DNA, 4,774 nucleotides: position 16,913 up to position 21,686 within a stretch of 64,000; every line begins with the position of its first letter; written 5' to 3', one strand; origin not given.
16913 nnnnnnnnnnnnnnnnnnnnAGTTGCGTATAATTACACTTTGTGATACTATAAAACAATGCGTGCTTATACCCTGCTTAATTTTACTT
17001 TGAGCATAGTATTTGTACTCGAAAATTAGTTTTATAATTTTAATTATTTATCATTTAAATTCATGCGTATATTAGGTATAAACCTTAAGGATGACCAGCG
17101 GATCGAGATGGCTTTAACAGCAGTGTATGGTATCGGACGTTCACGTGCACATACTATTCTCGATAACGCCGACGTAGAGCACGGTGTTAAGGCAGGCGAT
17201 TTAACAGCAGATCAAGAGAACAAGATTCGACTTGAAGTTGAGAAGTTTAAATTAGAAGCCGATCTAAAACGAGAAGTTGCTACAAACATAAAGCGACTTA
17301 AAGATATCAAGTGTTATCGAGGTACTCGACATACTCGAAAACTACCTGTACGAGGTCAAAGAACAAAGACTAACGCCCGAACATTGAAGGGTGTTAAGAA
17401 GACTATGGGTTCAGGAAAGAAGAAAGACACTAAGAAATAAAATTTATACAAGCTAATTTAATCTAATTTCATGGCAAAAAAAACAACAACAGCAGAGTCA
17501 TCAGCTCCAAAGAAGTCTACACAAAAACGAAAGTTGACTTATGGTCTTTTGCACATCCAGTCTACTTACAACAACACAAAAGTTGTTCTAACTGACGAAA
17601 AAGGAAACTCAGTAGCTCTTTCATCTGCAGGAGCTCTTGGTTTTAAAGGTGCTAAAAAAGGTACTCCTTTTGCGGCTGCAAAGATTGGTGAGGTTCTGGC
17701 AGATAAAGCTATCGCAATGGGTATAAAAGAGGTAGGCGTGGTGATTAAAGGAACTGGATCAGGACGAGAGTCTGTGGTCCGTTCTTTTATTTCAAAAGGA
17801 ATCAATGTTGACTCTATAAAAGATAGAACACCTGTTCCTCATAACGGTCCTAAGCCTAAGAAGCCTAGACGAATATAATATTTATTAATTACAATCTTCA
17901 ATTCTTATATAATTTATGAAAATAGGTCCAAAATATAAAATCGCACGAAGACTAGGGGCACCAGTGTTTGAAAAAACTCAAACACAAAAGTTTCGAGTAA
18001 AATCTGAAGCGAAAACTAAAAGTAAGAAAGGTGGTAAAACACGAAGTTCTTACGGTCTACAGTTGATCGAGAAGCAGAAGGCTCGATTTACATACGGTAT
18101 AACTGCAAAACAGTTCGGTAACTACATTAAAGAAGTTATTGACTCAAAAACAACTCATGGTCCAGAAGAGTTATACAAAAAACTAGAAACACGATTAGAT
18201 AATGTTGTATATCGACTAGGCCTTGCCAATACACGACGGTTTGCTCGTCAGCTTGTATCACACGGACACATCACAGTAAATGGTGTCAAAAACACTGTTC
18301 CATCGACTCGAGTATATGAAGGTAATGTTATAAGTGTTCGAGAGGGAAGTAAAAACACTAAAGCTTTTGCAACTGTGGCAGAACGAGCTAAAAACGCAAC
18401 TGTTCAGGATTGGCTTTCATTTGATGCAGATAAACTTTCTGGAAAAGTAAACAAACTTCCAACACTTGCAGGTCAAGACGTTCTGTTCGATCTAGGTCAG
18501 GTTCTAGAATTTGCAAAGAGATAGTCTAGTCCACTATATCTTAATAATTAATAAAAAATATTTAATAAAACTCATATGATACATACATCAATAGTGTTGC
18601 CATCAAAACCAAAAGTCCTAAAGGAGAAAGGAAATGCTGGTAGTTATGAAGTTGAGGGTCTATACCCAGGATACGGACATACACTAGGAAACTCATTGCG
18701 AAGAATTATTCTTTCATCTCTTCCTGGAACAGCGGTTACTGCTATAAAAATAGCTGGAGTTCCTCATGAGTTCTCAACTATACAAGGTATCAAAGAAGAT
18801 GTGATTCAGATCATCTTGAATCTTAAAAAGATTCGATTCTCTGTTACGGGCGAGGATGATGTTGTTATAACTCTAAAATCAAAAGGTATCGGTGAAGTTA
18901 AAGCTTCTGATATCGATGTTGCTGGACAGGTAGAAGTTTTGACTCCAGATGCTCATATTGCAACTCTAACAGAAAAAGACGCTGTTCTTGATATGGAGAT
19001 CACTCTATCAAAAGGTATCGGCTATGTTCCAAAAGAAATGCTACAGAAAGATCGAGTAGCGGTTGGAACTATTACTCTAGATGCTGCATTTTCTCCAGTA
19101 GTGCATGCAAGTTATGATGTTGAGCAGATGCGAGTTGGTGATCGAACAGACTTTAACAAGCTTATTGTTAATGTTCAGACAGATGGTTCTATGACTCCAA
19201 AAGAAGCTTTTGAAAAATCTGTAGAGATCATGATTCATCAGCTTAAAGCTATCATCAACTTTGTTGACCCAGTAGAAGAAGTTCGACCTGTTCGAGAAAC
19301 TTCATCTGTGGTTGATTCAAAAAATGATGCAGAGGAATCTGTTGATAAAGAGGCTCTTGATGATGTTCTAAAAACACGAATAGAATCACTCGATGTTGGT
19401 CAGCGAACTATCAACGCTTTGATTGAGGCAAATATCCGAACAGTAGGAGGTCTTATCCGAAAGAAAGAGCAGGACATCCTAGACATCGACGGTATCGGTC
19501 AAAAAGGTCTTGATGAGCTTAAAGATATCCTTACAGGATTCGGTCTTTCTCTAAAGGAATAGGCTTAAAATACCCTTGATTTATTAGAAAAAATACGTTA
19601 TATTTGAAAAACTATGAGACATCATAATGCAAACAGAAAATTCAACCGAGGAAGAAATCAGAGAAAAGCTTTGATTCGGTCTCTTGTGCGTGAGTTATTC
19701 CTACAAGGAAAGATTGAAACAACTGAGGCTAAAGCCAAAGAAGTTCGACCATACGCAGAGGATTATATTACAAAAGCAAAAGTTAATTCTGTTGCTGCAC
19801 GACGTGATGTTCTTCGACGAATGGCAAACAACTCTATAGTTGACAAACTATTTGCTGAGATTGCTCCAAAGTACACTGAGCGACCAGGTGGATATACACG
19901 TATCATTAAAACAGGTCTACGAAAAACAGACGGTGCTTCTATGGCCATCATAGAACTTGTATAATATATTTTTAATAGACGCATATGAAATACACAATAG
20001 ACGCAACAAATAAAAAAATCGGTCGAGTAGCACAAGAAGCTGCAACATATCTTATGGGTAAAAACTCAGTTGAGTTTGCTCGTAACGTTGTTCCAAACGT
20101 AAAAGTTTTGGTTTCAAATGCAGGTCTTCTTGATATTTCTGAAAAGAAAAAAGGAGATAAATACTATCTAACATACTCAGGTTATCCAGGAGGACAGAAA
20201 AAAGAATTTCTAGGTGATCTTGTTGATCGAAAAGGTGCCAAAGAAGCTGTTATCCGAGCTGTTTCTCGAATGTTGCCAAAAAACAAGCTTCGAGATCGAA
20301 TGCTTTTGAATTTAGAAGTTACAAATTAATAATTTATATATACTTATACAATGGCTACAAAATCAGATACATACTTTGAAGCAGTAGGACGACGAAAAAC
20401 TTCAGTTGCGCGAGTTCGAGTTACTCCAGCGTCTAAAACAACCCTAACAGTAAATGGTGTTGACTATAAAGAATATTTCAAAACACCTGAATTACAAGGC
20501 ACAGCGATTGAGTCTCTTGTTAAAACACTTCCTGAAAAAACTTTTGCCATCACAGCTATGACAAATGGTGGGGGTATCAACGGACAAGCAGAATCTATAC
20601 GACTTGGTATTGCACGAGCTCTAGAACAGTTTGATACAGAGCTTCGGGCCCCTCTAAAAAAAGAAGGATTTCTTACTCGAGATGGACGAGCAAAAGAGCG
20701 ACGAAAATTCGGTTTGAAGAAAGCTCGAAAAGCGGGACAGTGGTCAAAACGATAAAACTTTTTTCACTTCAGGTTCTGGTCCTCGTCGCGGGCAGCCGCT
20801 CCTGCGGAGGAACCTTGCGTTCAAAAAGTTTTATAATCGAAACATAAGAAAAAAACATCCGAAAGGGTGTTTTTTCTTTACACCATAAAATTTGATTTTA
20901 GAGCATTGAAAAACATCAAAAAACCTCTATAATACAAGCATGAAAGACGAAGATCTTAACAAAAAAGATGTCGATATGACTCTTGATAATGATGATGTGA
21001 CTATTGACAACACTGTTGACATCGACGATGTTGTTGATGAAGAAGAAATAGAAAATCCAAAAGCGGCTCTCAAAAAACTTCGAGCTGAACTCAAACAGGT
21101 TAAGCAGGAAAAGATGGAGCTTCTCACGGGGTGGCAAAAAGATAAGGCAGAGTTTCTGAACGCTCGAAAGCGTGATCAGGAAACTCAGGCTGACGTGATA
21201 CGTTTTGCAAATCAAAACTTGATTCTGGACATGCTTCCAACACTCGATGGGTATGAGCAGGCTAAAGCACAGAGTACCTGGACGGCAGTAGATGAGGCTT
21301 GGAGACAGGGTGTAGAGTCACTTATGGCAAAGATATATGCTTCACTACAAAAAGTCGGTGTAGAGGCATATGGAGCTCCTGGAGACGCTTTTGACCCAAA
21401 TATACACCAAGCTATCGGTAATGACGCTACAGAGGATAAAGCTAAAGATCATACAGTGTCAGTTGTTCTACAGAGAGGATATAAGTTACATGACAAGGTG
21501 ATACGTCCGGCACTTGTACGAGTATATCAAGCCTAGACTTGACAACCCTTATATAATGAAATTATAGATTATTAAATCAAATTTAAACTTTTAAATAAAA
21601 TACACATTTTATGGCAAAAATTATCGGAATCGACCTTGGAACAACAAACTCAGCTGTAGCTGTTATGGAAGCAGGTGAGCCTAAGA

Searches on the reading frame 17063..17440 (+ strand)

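Call 7: search_protein_families(library=pfam, proteins=[window:17063-17440:+], max_evalue=0.01)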
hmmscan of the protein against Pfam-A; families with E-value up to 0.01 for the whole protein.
window:17063-17440:+ (125 aa): 1 family
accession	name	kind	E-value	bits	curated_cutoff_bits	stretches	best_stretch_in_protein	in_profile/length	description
PF00416.27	Ribosomal_S13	-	2.8e-30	105.8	31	1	2-107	1-128/128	Ribosomal protein S13/S18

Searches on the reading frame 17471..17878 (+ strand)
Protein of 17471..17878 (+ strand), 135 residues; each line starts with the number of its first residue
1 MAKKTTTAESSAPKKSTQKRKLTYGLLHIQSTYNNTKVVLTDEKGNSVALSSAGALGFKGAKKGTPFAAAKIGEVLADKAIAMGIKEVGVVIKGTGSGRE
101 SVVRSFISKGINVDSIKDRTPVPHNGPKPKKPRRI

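Call 7: search_protein_families(library=pfam, proteins=[window:17471-17878:+], max_evalue=0.01)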
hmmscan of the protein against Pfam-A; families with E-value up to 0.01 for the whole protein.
window:17471-17878:+ (135 aa): 2 families
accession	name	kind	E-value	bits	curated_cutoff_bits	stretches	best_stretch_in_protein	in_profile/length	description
PF00411.24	Ribosomal_S11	-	3.1e-32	111.7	25.1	1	25-134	1-110/110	Ribosomal protein S11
PF00861.27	Ribosomal_L18p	-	0.00086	20.1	27.8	1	38-88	39-89/116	Ribosomal L18 of archaea, bacteria, mitoch. and chloroplast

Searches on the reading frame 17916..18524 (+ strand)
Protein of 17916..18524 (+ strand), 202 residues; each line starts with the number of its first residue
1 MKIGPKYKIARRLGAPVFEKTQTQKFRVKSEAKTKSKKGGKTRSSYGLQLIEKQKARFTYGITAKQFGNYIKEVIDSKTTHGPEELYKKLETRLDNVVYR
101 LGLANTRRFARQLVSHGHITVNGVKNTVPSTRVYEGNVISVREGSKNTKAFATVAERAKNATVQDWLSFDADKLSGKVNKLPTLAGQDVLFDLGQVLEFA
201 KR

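Call 7: search_protein_families(library=pfam, proteins=[window:17916-18524:+], max_evalue=0.01)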
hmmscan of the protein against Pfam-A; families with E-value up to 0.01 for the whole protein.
window:17916-18524:+ (202 aa): 3 families
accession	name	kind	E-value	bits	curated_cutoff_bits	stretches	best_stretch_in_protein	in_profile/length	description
PF01479.30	S4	-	4.4e-17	62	22.8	1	93-139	2-48/48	S4 domain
PF00163.24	Ribosomal_S4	-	1e-13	52.2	23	1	3-79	3-84/95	Ribosomal protein S4/S9 N-terminal domain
PF22421.1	SYY_C-terminal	-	0.001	19.4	27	1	89-133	16-60/83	Tyrosine--tRNA ligase SYY-like C-terminal domain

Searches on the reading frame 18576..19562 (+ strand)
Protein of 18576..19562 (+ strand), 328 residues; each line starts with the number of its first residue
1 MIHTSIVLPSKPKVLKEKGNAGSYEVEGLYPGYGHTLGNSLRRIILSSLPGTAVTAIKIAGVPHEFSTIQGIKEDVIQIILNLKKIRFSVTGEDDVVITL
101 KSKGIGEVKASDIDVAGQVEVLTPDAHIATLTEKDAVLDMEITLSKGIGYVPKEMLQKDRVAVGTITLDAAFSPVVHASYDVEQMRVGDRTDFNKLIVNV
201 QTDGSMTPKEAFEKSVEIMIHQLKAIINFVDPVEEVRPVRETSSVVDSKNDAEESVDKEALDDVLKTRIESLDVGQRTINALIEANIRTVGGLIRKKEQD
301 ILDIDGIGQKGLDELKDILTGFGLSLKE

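Call 7: search_protein_families(library=pfam, proteins=[window:18576-19562:+], max_evalue=0.01)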
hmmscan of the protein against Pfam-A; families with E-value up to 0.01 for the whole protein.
window:18576-19562:+ (328 aa): 5 families
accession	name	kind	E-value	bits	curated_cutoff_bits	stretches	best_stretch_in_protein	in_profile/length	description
PF01000.31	RNA_pol_A_bac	-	2.5e-29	102.3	33.9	1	57-173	1-119/119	RNA polymerase Rpb3/RpoA insert domain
PF01193.29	RNA_pol_L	-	1.1e-21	76.8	24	1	31-223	5-74/74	RNA polymerase Rpb3/Rpb11 dimerisation domain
PF03118.21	RNA_pol_A_CTD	-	6.7e-13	48.6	23.8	1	260-320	6-66/67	Bacterial RNA polymerase, alpha chain C terminal domain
PF13656.11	RNA_pol_L_2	-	6.6e-06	26.2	27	0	193-226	39-72/75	RNA polymerase Rpb3/Rpb11 dimerisation domain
PF14520.12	HHH_5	-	0.00071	20.4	27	1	274-316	10-52/57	Helix-hairpin-helix domain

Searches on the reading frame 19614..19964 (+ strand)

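Call 7: search_protein_families(library=pfam, proteins=[window:19614-19964:+], max_evalue=0.01)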
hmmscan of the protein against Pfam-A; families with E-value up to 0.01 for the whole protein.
window:19614-19964:+ (116 aa): 1 family
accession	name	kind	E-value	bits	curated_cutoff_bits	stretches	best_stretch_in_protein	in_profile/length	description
PF01196.24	Ribosomal_L17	-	5.4e-36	123.8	27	1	20-116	1-97/97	Ribosomal protein L17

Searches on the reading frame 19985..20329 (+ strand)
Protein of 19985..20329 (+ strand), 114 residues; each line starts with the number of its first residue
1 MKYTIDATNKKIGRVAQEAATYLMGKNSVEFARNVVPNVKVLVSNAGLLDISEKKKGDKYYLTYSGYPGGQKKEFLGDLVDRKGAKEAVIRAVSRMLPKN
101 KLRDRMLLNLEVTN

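Call 7: search_protein_families(library=pfam, proteins=[window:19985-20329:+], max_evalue=0.01)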
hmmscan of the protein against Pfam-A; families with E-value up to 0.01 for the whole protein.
window:19985-20329:+ (114 aa): 1 family
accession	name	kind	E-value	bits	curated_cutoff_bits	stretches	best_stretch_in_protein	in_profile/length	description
PF00572.24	Ribosomal_L13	-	1.4e-24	86.9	23.8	1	3-112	4-112/119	Ribosomal protein L13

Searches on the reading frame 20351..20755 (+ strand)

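Call 30: search_protein_families(library=pfam, proteins=[window:20351-20755:+], max_evalue=0.01)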
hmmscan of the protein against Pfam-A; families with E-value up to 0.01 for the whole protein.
window:20351-20755:+ (134 aa): 1 family
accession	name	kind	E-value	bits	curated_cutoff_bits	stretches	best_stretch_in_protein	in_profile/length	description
PF00380.25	Ribosomal_S9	-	6.1e-38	130.4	22.5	1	13-134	1-121/121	Ribosomal protein S9/S16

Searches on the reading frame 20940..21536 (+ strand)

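Call 30: search_protein_families(library=pfam, proteins=[window:20940-21536:+], max_evalue=0.01)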
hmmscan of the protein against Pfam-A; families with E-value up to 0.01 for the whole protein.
window:20940-21536:+ (198 aa): 1 family
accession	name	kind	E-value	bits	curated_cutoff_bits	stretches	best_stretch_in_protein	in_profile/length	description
PF01025.24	GrpE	-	1.2e-36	126.3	25.8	1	35-196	4-164/165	GrpE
